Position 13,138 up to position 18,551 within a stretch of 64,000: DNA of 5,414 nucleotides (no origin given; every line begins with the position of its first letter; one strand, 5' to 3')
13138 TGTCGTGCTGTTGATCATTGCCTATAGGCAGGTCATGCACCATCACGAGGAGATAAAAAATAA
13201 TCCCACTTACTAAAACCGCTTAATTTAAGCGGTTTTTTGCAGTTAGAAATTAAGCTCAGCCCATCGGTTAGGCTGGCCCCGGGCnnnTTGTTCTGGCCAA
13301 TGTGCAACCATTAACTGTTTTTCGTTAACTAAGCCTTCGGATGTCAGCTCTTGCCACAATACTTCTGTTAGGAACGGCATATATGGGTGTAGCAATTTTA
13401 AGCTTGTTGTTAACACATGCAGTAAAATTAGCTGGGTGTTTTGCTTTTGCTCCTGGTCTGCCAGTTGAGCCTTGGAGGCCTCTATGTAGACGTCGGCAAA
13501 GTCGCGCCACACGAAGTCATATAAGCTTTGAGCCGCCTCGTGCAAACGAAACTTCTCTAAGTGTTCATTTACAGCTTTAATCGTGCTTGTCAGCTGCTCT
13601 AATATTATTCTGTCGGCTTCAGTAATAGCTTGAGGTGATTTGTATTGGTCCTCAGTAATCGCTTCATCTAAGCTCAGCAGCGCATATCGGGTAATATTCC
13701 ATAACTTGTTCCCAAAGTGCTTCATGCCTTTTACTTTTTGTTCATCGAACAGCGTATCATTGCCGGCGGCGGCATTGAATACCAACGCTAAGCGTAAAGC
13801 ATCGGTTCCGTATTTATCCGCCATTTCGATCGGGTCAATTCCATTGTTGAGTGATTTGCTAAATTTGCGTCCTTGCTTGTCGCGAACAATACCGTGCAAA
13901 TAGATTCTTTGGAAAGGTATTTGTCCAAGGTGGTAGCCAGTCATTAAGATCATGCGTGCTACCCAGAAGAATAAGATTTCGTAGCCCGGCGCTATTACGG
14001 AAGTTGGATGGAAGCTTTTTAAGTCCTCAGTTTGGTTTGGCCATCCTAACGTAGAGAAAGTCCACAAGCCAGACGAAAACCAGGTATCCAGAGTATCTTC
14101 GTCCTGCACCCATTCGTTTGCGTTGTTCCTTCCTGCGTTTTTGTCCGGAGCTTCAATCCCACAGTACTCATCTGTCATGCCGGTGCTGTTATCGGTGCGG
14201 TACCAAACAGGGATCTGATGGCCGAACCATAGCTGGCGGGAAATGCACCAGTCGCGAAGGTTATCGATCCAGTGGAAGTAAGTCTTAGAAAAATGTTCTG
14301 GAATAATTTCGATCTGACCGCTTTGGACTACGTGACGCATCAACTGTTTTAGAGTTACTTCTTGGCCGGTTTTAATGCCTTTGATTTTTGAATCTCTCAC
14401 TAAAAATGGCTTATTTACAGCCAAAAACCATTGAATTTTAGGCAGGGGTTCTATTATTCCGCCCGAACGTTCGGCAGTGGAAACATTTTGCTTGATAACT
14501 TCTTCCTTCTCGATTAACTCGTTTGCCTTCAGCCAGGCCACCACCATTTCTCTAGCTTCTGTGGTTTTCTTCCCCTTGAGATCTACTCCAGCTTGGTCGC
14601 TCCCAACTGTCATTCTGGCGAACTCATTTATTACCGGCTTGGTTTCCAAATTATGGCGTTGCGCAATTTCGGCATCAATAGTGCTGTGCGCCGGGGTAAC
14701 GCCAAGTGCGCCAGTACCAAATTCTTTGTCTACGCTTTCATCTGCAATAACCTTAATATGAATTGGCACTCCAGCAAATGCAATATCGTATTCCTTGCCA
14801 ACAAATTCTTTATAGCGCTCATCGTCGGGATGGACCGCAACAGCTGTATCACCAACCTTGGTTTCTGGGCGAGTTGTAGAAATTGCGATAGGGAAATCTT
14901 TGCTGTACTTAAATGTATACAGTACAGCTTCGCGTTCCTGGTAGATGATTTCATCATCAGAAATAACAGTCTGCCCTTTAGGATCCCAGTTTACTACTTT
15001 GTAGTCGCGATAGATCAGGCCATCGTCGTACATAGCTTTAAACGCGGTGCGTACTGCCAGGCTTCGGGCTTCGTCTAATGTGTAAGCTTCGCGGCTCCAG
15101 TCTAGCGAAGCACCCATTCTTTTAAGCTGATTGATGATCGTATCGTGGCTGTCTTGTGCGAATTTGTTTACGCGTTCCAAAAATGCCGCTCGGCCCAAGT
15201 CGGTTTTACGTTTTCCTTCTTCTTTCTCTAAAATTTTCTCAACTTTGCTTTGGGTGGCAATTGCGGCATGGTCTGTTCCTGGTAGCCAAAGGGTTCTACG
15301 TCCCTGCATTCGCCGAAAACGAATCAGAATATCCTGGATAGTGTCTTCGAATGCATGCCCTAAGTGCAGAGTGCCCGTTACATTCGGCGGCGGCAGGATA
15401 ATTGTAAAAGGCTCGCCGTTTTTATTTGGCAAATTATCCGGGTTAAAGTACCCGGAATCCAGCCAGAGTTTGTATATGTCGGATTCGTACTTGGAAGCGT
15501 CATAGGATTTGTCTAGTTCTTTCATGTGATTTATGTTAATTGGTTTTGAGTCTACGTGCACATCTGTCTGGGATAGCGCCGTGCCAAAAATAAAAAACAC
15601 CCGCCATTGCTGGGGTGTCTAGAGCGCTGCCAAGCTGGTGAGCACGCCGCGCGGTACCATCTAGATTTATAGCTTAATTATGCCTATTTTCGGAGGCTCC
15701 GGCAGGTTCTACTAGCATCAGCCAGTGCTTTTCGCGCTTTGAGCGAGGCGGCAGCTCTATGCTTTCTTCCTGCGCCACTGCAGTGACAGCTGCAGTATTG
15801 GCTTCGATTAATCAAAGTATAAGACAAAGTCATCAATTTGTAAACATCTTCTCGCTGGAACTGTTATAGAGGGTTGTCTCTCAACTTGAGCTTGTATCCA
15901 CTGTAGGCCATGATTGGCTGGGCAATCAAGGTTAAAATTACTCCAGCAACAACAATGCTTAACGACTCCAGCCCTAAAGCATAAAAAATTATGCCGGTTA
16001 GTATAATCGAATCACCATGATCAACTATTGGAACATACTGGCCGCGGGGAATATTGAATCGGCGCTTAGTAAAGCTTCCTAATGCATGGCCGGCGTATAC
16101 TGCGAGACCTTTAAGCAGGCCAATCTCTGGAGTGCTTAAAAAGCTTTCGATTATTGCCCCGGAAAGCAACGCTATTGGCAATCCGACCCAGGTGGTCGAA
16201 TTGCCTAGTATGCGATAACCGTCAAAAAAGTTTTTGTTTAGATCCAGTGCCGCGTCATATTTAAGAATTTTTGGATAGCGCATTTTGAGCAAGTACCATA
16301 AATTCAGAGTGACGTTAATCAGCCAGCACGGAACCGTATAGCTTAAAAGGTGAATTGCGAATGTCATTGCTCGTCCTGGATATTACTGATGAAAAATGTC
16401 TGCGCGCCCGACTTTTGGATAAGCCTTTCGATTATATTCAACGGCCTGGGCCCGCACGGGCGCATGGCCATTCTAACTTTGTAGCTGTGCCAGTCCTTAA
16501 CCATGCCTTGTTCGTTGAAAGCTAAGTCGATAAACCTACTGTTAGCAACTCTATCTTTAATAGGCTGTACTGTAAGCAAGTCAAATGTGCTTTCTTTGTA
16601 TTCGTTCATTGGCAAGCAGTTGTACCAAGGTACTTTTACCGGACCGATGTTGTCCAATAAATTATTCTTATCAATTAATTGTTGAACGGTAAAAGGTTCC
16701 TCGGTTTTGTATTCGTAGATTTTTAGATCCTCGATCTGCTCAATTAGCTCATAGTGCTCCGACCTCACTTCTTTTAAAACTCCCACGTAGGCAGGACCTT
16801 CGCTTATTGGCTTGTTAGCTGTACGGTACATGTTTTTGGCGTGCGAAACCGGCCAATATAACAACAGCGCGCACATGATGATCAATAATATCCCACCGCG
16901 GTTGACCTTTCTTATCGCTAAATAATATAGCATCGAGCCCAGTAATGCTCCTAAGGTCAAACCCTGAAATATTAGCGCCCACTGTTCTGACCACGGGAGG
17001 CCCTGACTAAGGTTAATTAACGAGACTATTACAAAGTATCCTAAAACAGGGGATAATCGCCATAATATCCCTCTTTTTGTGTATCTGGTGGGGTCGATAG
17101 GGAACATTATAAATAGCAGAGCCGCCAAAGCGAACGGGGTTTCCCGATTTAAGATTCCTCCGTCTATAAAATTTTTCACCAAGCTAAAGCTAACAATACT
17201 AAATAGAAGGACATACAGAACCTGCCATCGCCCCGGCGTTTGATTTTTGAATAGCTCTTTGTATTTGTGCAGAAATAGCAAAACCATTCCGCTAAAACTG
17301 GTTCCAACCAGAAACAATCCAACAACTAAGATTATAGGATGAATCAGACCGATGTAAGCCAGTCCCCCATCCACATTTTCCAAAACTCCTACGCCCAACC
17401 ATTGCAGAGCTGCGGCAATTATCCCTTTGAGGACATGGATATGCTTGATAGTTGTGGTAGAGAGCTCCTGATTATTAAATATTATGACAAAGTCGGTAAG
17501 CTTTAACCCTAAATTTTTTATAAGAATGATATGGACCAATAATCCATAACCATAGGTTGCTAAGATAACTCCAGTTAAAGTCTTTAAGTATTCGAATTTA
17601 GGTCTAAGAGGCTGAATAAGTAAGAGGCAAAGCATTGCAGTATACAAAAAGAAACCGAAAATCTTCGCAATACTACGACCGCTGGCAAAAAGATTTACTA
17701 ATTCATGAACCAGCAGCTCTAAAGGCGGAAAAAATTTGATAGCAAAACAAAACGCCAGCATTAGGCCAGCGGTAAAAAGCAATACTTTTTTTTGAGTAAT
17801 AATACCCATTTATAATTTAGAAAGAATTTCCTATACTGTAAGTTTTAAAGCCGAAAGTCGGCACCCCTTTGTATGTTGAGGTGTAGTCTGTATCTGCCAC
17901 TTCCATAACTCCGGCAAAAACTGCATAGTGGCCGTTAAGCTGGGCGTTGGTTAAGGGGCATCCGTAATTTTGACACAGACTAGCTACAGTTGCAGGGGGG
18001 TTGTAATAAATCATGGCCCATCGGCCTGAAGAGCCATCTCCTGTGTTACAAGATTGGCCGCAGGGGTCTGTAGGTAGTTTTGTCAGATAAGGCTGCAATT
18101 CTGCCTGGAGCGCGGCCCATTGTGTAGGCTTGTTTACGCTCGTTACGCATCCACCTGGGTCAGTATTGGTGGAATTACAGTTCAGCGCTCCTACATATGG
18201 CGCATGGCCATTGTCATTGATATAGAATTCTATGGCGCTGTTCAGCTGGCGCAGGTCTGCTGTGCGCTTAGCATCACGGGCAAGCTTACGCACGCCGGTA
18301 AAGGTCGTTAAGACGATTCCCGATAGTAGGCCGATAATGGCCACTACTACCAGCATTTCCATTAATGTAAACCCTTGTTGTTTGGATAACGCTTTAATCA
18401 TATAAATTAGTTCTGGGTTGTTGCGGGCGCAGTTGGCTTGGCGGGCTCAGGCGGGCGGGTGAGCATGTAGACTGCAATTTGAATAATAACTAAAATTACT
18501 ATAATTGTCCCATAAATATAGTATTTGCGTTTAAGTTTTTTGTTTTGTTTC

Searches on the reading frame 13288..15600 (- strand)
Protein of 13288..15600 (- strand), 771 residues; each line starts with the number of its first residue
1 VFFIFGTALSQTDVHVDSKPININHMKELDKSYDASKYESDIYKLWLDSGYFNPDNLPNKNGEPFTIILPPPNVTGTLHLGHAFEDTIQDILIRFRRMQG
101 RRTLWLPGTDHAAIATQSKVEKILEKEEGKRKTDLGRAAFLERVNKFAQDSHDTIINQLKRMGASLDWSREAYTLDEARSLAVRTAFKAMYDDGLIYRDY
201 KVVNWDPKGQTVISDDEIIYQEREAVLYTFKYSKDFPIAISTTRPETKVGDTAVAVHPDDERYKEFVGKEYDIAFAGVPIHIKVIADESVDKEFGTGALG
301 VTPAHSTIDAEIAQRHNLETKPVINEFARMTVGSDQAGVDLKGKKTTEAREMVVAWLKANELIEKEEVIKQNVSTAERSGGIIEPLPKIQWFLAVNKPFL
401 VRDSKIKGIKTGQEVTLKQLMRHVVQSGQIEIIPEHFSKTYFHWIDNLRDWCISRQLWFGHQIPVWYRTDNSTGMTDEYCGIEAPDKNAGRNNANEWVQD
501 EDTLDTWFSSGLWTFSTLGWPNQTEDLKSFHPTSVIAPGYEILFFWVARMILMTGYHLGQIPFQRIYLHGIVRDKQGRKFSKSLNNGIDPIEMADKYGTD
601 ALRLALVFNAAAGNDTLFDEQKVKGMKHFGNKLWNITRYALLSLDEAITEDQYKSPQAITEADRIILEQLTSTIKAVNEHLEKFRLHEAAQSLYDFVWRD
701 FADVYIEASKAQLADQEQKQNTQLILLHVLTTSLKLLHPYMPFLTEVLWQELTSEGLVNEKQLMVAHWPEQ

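Call 9: search_protein_families(library=pfam, proteins=[window:13288-15600:-], max_evalue=0.001)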
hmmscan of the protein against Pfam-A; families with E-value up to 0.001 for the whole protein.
window:13288-15600:- (771 aa): 4 families
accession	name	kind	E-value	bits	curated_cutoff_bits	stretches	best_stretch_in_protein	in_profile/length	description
PF00133.28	tRNA-synt_1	-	5.9e-125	417.7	22.7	1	42-616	2-411/414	tRNA synthetases class I (I, L, M and V)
PF08264.19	Anticodon_1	-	7.1e-31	107.5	25.1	1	663-770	1-106/148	Anticodon-binding domain of tRNA ligase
PF09334.17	tRNA-synt_1g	-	9.6e-18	64.5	20.1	2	72-218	8-135/391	tRNA synthetases class I (M)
PF13603.12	tRNA-synt_1_2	-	4.3e-05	23.5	25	0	286-327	102-143/185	Leucyl-tRNA synthetase, editing domain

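Call 15: find_related_loci(query=window:13288-15600:-, collection=genome_contigs, flank=10000)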
Query window:13288-15600:- (771 aa) in genome_contigs; peptide patterns used: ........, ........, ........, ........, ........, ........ (x = any residue, [..] = any of these).
123 stretches matched a pattern; 81 encode a relative of the query (tblastn E <= 1e-3); the best 80 are kept; 79 distinct loci.
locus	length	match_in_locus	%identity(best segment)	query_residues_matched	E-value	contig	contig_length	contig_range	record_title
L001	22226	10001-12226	78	23-769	0e+0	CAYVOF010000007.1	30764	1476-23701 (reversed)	MAG TPA_asm: uncultured Candidatus Saccharibacteria bacterium isolate SRP192515_co2_194 genome assembly, contig: NODE_10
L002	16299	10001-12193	75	26-770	0e+0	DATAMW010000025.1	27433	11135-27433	MAG TPA_asm: Patescibacteria group bacterium isolate SMAG_U7001 k141_34130, whole genome shotgun sequence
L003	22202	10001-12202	72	23-770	0e+0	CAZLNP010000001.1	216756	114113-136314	MAG TPA_asm: uncultured Candidatus Saccharibacteria bacterium isolate SRP286056_co2_291 genome assembly, contig: NODE_38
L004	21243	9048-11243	72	26-769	0e+0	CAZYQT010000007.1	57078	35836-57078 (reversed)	MAG TPA_asm: uncultured Candidatus Saccharibacteria bacterium isolate SRP192515_co1_368 genome assembly, contig: NODE_37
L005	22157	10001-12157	71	26-765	0e+0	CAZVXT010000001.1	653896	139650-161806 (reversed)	MAG TPA_asm: uncultured Candidatus Saccharibacteria bacterium isolate SRP285395_co2_267 genome assembly, contig: NODE_2_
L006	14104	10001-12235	69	26-769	0e+0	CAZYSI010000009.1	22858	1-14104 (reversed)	MAG TPA_asm: uncultured Candidatus Saccharibacteria bacterium isolate binchicken_co326_102 genome assembly, contig: NODE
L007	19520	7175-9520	67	3-769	0e+0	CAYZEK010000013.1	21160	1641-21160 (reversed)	MAG TPA_asm: uncultured Candidatus Saccharibacteria bacterium isolate binchicken_co245_329 genome assembly, contig: NODE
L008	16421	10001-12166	69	25-769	0e+0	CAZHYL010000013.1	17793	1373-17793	MAG TPA_asm: uncultured Candidatus Saccharibacteria bacterium isolate binchicken_co347_150 genome assembly, contig: NODE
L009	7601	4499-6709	66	22-770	0e+0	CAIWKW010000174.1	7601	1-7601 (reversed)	MAG: Candidatus Doudnabacteria bacterium isolate AlinenLipids_bin-7426 genome assembly, contig: bin-7426:174/227, whole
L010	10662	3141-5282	65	27-770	0e+0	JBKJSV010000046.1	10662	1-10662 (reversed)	MAG: Candidatus Doudnabacteria bacterium isolate ant_bin.594 k117_5016733, whole genome shotgun sequence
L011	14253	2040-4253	63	20-770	0e+0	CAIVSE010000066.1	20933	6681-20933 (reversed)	Candidatus Doudnabacteria bacterium isolate MJ-time_bin-3275 genome assembly, contig: bin-3275:66/93, whole genome shotg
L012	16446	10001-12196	67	26-768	0e+0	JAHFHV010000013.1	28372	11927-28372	MAG: Candidatus Magasanikiibacteriota bacterium isolate nzgw347 NODE_686_length_28373_cov_5.773857, whole genome shotgun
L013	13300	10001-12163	64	28-769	0e+0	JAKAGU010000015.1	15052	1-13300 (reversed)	MAG: bacterium isolate WY2.bin63 NODE_5779_length_15052_cov_1.993300, whole genome shotgun sequence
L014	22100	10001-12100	65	26-746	0e+0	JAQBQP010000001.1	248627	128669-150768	MAG: Candidatus Doudnabacteria bacterium isolate RYN_376 scaffold_1974305, whole genome shotgun sequence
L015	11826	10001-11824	75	23-639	0e+0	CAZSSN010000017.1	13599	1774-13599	MAG TPA_asm: uncultured Candidatus Saccharibacteria bacterium isolate SRP286056_co3_12 genome assembly, contig: NODE_490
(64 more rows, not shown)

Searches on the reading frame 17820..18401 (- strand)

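Call 70: search_protein_families(library=pfam, proteins=[window:17820-18401:-], max_evalue=0.001)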
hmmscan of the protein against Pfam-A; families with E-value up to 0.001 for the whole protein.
window:17820-18401:- (194 aa): 1 family
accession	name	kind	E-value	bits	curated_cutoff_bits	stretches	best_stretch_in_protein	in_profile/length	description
PF07963.17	N_methyl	-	1.8e-08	34.1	21.2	1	6-31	2-27/27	Prokaryotic N-terminal methylation motif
